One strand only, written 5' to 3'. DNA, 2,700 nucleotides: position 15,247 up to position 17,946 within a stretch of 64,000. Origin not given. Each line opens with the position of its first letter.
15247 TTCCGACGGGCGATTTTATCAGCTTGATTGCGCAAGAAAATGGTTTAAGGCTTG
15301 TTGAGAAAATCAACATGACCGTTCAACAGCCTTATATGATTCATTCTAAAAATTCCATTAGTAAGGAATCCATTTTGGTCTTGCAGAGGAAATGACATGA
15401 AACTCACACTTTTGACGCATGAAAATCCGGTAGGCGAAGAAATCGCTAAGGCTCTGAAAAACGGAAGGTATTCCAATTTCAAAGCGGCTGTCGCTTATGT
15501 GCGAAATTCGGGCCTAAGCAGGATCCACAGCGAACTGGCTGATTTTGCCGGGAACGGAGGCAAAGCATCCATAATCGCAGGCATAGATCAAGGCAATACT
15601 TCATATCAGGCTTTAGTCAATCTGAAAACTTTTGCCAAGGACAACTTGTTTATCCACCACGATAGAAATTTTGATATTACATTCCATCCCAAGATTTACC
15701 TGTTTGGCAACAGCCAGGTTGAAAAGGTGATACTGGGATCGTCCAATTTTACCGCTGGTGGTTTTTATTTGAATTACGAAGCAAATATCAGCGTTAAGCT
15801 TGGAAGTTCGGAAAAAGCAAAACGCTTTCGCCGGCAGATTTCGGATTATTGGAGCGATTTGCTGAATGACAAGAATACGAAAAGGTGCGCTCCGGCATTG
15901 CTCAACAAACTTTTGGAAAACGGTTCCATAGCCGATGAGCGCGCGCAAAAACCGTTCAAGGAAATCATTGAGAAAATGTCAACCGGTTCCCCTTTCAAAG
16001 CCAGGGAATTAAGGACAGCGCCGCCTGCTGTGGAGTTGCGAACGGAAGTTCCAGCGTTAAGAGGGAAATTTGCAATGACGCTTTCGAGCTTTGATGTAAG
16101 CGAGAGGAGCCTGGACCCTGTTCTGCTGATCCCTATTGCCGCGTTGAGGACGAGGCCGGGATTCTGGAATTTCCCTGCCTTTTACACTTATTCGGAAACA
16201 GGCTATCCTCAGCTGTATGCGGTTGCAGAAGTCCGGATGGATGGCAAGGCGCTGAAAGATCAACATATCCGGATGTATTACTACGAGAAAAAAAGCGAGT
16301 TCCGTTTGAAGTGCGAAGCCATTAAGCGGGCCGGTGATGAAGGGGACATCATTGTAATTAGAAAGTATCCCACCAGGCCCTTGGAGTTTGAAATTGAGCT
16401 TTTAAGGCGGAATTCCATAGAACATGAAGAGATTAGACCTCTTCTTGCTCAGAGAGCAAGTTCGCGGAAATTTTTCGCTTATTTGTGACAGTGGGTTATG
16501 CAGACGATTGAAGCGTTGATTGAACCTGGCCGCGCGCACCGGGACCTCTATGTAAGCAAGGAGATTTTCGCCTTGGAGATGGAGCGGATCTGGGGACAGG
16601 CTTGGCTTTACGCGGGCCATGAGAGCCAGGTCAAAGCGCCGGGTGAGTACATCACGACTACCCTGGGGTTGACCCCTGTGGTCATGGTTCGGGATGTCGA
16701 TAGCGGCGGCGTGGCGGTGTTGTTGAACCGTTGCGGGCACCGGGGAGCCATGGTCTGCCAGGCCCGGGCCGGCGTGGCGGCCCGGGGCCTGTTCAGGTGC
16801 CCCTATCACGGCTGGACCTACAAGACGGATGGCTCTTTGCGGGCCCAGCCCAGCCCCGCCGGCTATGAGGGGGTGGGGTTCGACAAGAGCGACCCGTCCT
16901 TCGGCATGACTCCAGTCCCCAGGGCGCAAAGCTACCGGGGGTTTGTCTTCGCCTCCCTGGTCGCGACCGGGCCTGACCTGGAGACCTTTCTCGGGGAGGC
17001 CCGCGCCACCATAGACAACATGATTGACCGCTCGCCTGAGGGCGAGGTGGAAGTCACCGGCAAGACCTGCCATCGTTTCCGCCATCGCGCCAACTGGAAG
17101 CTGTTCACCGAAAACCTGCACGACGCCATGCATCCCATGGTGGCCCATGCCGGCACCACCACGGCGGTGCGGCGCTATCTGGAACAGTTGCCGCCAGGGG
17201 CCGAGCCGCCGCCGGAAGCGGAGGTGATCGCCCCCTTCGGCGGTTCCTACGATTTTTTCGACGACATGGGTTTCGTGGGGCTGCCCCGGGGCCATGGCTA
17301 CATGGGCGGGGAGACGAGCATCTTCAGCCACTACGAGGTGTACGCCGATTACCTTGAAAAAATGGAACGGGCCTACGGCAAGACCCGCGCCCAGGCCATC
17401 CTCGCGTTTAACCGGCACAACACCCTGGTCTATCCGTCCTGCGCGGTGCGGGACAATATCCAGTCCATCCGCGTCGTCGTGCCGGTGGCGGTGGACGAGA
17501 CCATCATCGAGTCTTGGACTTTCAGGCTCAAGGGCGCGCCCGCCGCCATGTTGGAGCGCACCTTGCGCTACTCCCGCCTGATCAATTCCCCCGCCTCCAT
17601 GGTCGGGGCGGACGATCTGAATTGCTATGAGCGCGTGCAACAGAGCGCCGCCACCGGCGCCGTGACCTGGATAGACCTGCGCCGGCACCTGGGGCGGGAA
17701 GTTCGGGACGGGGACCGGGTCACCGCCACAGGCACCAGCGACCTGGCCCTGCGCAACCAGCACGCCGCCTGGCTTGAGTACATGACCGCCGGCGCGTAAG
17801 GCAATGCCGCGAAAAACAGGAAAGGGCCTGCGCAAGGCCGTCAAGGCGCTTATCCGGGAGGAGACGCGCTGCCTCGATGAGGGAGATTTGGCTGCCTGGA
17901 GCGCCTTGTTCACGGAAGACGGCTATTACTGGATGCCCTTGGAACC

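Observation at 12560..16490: AT-rich island with two paralogous methyltransferases and a single-HKD PLD nuclease: a BfiI-like, probably metal-independent type IIS R-M system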

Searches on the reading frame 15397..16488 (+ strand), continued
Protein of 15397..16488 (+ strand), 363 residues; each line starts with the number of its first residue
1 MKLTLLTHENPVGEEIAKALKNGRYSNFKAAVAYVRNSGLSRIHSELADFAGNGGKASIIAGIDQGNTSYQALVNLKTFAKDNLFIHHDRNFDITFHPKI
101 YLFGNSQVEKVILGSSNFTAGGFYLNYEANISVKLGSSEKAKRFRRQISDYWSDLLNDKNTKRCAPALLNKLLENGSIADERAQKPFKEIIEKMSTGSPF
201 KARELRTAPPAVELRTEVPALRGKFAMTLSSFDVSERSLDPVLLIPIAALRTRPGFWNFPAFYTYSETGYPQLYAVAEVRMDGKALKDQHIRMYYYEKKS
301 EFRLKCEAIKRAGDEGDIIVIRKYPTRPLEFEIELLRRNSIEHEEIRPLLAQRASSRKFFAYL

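Call 69: search_protein_representatives(alignment_id=A1)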
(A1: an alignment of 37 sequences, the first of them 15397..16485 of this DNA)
Query: 37 sequences, 365 profile positions. Proteins with E-value up to 0.001 (for the whole library): 8492; up to 1e-10: 3289; up to 1e-30: 763. The best 150 are listed.
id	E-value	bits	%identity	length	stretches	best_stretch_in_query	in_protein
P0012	1.4e-168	577.2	-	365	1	1-365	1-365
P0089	6.1e-129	446.8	-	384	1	1-365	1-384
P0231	4.4e-126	437.3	-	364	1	3-364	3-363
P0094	1.2e-125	435.9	-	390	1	2-365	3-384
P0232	6.0e-110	384.3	-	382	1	1-365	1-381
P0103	1.0e-109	383.5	-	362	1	1-365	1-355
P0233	2.7e-104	365.7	-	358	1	1-365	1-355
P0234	7.4e-103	360.9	-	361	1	1-365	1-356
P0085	2.7e-102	359.1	-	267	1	100-365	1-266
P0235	1.5e-100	353.4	-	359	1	1-365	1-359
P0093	2.3e-95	336.3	-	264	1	100-364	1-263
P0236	5.9e-90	318.5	-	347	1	16-364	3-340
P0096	4.0e-84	299.3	-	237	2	188-365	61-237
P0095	6.0e-82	292.1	-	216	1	41-253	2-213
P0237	3.8e-73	263.2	-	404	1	8-365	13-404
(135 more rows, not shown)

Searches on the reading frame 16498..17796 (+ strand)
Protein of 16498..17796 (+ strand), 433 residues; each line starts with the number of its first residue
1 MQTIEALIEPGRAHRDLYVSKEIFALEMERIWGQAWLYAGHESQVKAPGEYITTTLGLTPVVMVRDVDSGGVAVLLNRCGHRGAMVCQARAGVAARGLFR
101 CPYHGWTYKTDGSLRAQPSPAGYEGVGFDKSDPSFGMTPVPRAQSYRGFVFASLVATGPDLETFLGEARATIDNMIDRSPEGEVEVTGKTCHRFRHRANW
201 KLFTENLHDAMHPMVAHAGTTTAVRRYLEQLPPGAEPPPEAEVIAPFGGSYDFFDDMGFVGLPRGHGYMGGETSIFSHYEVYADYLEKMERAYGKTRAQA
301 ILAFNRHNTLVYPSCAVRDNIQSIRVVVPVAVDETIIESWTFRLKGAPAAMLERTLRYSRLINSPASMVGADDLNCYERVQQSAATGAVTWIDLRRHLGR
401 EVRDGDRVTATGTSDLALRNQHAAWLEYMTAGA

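Call 29: find_homologous_proteins(query=window:16498-17796:+, max_evalue=1e-100)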
Query window:16498-17796:+ (433 aa): 2379 proteins with E <= 1e-100 among 8000 candidates; the best 120 are listed.
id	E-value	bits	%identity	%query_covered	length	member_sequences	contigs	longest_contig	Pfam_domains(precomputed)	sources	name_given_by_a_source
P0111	3.3e-293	990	98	100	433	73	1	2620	PF00355.33,PF00848.26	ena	-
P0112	2.6e-233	793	76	99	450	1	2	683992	PF00355.33,PF00848.26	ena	-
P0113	3.9e-232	789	76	99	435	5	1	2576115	PF00355.33,PF00848.26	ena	-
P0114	1.5e-231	787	75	99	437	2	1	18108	PF00355.33,PF00848.26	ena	-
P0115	5.8e-231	785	75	99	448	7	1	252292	PF00355.33,PF00848.26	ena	-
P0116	6.8e-230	781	75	99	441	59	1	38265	PF00355.33,PF00848.26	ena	-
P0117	1.3e-229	780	74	99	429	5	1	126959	PF00355.33,PF00848.26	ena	-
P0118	4.8e-229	779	74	99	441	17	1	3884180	PF00355.33,PF00848.26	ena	-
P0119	6.1e-229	778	75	99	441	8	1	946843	PF00355.33,PF00848.26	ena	-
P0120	6.1e-229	778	74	99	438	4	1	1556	PF00355.33,PF00848.26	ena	-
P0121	8.9e-228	774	74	99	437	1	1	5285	PF00355.33,PF00848.26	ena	-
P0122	8.0e-227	771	75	99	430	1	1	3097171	PF00355.33,PF00848.26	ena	-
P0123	1.1e-226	771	73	99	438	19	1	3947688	PF00355.33,PF00848.26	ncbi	-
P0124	1.4e-224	764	73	99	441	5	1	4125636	PF00355.33,PF00848.26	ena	-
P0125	1.7e-222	757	72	99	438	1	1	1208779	PF00355.33,PF00848.26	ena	-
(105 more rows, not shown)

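Call 30: find_encoding_contigs(protein=P0113, flank=8000, max_places=1)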
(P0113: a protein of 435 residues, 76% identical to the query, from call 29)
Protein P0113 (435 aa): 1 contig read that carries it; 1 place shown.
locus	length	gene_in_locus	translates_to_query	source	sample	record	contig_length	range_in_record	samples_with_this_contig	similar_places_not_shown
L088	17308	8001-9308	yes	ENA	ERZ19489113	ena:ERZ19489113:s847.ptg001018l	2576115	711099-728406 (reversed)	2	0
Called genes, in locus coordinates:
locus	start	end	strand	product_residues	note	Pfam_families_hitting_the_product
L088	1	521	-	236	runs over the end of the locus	PF00691:OmpA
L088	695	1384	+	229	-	PF00072:Response_reg, PF00486:Trans_reg_C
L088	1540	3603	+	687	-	PF00512:HisKA, PF02518:HATPase_c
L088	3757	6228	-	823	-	PF07715:Plug, PF00593:TonB_dep_Rec_b-barrel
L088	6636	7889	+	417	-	PF01494:FAD_binding_3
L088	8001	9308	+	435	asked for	PF00355:Rieske, PF00848:Ring_hydroxyl_A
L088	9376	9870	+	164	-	PF13577:SnoaL_4 (weak), PF00866:Ring_hydroxyl_B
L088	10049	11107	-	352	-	PF09952:AbiEi_2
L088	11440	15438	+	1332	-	PF13744:HTH_37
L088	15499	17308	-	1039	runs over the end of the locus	PF04851:ResIII, PF18766:SWI2_SNF2 (weak)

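Call 31: find_encoding_contigs(protein=P0123, flank=8000, max_places=1)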
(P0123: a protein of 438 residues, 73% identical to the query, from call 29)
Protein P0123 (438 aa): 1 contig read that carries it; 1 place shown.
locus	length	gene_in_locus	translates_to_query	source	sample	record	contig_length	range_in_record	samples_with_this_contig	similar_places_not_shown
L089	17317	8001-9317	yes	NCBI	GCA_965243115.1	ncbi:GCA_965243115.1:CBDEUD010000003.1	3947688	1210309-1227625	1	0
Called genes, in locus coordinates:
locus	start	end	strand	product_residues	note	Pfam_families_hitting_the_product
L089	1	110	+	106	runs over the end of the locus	PF00467:KOW, PF17136:ribosomal_L24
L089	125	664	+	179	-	PF00281:Ribosomal_L5, PF00673:Ribosomal_L5_C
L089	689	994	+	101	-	PF00253:Ribosomal_S14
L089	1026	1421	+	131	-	PF00410:Ribosomal_S8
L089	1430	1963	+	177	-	PF00347:Ribosomal_L6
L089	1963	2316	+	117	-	PF00861:Ribosomal_L18p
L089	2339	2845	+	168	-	PF00333:Ribosomal_S5, PF03719:Ribosomal_S5_C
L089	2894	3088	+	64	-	PF00327:Ribosomal_L30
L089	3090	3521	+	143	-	PF00828:Ribosomal_L27A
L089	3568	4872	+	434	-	PF00344:SecY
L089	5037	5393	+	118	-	PF00416:Ribosomal_S13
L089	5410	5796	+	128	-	PF00411:Ribosomal_S11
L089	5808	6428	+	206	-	PF00163:Ribosomal_S4, PF01479:S4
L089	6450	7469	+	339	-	PF01193:RNA_pol_L, PF13656:RNA_pol_L_2 (faint), PF01000:RNA_pol_A_bac, PF03118:RNA_pol_A_CTD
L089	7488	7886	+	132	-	PF01196:Ribosomal_L17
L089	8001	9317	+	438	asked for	PF00355:Rieske, PF00848:Ring_hydroxyl_A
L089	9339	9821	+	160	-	PF13577:SnoaL_4 (weak), PF00866:Ring_hydroxyl_B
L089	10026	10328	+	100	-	PF01381:HTH_3 (weak)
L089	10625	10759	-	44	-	-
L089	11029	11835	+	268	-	-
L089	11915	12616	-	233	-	PF07883:Cupin_2 (weak)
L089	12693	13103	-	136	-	PF01361:Tautomerase (weak), PF14832:Tautomerase_3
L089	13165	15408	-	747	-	PF07715:Plug, PF00593:TonB_dep_Rec_b-barrel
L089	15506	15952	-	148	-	PF00903:Glyoxalase (weak)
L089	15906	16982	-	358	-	PF14226:DIOX_N, PF03171:2OG-FeII_Oxy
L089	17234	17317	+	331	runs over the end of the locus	PF00296:Bac_luciferase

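Call 32: find_encoding_contigs(protein=P0111, flank=10000, max_places=10)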
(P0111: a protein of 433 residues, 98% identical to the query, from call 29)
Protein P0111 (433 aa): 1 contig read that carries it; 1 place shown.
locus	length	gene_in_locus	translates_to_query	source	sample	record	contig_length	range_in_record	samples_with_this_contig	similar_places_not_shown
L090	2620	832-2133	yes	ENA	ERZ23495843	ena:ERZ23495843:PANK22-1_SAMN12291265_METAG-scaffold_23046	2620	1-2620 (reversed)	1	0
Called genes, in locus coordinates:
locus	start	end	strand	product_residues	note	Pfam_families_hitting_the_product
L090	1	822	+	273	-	?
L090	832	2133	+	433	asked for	PF00355:Rieske, PF00848:Ring_hydroxyl_A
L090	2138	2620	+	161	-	?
